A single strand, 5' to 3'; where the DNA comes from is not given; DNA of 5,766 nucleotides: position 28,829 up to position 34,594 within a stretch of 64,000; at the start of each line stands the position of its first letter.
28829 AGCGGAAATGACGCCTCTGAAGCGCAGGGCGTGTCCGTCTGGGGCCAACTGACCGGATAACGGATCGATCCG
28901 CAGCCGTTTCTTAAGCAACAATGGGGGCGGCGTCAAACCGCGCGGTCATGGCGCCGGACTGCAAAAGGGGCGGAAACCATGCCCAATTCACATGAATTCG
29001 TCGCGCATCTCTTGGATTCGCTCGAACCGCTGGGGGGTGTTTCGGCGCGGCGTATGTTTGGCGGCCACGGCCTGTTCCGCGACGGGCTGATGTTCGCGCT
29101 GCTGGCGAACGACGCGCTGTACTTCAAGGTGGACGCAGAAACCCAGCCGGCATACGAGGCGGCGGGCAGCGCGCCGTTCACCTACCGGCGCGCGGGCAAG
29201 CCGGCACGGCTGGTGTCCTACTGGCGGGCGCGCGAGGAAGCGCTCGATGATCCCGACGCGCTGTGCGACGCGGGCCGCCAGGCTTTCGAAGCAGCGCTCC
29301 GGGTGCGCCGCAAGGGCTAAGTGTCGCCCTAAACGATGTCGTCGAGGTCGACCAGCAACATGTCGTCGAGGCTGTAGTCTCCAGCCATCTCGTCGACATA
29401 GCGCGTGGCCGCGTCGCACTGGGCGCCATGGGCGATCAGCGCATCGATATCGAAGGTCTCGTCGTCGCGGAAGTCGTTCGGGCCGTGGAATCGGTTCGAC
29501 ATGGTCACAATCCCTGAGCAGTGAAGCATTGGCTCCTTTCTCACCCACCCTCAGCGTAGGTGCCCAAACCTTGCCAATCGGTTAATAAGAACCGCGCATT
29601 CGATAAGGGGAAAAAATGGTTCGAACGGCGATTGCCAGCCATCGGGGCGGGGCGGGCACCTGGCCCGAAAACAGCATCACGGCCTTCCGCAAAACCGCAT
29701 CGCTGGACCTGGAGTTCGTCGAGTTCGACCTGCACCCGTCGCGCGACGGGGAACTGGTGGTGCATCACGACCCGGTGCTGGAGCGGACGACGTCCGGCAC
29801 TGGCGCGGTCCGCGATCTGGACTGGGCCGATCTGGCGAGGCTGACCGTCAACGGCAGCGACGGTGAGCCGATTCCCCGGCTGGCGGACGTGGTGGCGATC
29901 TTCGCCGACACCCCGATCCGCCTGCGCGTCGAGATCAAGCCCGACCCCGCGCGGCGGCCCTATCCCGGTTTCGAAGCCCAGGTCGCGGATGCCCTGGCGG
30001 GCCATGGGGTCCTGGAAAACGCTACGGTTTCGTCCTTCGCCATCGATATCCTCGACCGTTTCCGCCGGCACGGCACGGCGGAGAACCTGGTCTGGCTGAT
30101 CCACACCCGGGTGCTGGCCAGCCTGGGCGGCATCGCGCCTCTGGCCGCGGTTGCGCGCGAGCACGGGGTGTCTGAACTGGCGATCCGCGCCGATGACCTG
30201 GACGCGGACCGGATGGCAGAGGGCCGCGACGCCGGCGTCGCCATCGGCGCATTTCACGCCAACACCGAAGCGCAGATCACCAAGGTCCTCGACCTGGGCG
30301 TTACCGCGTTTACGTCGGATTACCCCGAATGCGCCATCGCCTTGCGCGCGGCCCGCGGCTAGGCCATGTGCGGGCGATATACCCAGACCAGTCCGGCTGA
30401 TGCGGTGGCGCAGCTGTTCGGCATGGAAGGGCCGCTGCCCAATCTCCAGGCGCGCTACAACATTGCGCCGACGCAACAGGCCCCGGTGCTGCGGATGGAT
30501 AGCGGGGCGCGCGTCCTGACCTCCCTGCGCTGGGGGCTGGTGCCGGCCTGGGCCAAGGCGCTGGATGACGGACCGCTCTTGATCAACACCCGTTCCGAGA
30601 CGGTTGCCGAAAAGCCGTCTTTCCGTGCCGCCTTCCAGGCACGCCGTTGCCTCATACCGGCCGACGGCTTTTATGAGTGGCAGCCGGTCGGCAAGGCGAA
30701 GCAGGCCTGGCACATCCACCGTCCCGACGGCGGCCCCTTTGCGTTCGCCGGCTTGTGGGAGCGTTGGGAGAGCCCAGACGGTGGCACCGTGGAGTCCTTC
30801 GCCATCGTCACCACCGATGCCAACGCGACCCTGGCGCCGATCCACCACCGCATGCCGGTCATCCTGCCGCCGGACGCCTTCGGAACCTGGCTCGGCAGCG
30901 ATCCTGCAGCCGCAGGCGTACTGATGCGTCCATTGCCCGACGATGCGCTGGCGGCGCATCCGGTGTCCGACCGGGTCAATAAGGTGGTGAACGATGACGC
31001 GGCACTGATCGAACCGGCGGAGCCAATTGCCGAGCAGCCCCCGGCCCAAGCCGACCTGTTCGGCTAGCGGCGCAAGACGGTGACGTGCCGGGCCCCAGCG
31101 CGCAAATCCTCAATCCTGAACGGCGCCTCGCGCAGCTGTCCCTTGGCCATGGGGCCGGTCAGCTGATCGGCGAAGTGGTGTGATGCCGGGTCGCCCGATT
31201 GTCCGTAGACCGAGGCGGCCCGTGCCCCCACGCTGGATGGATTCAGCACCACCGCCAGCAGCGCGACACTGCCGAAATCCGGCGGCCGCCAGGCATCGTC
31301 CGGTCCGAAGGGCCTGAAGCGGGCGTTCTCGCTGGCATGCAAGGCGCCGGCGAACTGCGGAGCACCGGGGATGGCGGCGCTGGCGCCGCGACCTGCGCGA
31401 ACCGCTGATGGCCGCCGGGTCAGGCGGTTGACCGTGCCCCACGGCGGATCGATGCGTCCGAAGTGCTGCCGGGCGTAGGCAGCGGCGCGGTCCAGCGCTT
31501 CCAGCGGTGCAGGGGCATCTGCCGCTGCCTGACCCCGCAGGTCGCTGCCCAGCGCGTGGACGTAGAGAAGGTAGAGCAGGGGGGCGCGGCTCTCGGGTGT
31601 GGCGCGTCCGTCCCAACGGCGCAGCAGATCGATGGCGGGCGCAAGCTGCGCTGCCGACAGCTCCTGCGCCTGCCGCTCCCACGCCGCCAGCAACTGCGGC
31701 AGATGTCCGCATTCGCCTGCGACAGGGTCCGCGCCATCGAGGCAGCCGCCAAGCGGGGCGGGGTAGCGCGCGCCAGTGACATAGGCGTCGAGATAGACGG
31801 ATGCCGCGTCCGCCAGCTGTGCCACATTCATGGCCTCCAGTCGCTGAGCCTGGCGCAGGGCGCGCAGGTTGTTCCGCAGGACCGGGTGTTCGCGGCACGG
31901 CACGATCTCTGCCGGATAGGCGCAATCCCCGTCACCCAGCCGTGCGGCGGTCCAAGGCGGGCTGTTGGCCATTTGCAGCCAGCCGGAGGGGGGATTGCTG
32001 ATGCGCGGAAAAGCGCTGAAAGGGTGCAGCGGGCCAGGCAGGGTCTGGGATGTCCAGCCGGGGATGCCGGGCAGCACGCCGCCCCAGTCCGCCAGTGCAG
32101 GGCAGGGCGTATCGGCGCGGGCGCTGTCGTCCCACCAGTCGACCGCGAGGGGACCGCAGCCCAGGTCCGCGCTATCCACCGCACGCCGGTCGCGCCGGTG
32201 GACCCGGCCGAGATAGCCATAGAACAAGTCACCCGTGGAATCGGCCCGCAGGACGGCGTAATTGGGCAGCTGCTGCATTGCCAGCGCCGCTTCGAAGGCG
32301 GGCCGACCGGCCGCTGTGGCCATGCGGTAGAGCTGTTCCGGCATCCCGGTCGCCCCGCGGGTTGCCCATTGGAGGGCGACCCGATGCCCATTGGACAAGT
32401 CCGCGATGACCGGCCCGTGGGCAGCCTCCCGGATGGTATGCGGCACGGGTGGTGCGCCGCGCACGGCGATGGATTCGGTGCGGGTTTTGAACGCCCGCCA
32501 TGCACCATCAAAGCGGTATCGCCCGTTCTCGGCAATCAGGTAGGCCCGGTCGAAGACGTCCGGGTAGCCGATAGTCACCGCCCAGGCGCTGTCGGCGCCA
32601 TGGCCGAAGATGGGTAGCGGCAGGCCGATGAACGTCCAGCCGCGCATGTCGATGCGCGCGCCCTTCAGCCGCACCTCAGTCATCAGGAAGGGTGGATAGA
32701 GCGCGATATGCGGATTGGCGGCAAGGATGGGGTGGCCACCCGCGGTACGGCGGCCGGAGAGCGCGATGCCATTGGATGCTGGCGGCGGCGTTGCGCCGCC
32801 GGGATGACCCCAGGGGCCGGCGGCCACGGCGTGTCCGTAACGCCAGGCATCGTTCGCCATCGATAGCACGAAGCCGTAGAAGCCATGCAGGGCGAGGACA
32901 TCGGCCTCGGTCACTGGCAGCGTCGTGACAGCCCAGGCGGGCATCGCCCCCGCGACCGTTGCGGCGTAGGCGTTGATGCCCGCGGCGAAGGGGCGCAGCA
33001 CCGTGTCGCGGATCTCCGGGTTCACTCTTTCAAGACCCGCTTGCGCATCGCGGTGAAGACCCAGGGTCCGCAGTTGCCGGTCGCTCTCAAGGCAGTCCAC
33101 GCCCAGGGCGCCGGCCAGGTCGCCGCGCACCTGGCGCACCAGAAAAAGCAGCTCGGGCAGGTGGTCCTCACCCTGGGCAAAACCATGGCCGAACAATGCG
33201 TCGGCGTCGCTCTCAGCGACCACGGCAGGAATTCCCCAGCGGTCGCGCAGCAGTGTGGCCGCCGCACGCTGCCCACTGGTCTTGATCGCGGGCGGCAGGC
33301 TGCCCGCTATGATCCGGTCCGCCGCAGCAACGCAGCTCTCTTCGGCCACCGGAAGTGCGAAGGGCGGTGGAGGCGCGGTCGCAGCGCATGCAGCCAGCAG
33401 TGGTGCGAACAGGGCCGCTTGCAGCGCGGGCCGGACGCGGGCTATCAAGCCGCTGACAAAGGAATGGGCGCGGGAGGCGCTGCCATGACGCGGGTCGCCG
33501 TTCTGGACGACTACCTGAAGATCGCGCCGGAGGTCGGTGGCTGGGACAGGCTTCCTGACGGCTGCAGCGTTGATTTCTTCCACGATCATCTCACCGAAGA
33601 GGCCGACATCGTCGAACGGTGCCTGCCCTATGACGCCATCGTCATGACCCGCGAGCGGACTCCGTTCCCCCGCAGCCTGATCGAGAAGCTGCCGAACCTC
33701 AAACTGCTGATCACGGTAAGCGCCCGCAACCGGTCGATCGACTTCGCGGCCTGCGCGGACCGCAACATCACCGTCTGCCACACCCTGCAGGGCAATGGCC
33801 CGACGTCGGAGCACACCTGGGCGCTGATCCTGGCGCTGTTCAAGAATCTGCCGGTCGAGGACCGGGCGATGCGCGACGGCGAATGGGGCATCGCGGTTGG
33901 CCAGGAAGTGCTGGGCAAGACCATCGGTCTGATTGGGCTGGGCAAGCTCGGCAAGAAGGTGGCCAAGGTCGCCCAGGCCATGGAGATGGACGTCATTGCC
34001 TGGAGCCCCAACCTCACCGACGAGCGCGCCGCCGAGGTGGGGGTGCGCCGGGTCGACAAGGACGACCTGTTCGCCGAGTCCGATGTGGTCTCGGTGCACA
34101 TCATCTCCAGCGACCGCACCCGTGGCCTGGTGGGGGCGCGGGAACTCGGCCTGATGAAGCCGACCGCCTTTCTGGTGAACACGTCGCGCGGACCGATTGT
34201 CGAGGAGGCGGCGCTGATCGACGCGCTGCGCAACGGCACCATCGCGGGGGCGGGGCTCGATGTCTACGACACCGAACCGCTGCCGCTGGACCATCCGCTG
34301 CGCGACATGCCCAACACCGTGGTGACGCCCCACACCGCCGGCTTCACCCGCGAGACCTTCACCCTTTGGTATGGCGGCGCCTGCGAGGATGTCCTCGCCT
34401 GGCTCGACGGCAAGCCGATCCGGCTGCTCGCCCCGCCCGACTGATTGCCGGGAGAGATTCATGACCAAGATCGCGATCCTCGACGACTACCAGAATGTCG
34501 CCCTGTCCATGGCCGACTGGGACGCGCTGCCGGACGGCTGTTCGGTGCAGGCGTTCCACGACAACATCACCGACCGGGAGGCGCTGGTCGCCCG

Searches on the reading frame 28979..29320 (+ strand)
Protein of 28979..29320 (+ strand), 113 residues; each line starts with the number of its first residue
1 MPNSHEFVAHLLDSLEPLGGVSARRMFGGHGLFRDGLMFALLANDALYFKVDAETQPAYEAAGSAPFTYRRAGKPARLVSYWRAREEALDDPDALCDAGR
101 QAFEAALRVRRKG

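Call 63: search_protein_families(library=pfam, proteins=[window:28979-29320:+], max_evalue=0.00001)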
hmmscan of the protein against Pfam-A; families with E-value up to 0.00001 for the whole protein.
window:28979-29320:+ (113 aa): 1 family
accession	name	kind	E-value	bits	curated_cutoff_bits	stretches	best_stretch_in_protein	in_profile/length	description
PF04993.18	TfoX_N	-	2.7e-31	107.9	30.1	1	14-106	2-91/91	TfoX N-terminal domain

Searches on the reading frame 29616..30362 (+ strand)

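Call 63: search_protein_families(library=pfam, proteins=[window:29616-30362:+], max_evalue=0.00001)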
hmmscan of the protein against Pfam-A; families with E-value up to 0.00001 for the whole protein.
window:29616-30362:+ (248 aa): 1 family
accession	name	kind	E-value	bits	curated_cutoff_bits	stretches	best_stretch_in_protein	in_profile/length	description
PF03009.23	GDPD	-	1.6e-31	110.7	23.6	1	9-238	1-243/244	Glycerophosphoryl diester phosphodiesterase family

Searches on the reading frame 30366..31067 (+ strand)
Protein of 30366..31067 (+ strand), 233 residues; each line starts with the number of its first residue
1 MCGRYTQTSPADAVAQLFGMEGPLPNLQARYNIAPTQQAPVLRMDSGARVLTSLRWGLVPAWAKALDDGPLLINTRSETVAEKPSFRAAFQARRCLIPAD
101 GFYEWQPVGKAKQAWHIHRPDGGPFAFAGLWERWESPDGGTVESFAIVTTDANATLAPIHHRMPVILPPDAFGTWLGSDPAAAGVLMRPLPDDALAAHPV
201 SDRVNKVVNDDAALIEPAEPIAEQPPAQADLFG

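Call 63: search_protein_families(library=pfam, proteins=[window:30366-31067:+], max_evalue=0.00001)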
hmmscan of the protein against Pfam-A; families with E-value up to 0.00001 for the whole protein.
window:30366-31067:+ (233 aa): 1 family
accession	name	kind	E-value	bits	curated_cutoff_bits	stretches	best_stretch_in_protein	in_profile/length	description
PF02586.19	SRAP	-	3.2e-75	252.8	27.1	1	1-207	1-214/214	SOS response associated peptidase (SRAP)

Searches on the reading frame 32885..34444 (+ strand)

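Call 18: search_protein_families(library=pfam, proteins=[window:32885-34444:+], max_evalue=0.00001)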
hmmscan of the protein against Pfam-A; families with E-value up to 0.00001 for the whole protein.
window:32885-34444:+ (519 aa): 2 families
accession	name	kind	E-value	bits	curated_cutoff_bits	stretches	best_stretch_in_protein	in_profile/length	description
PF02826.25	2-Hacid_dh_C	-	7.3e-59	198.6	25.1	1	313-485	2-178/178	D-isomer specific 2-hydroxyacid dehydrogenase, NAD binding domain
PF00389.36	2-Hacid_dh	-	5.5e-11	42.7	24.6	1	226-512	19-129/134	D-isomer specific 2-hydroxyacid dehydrogenase, catalytic domain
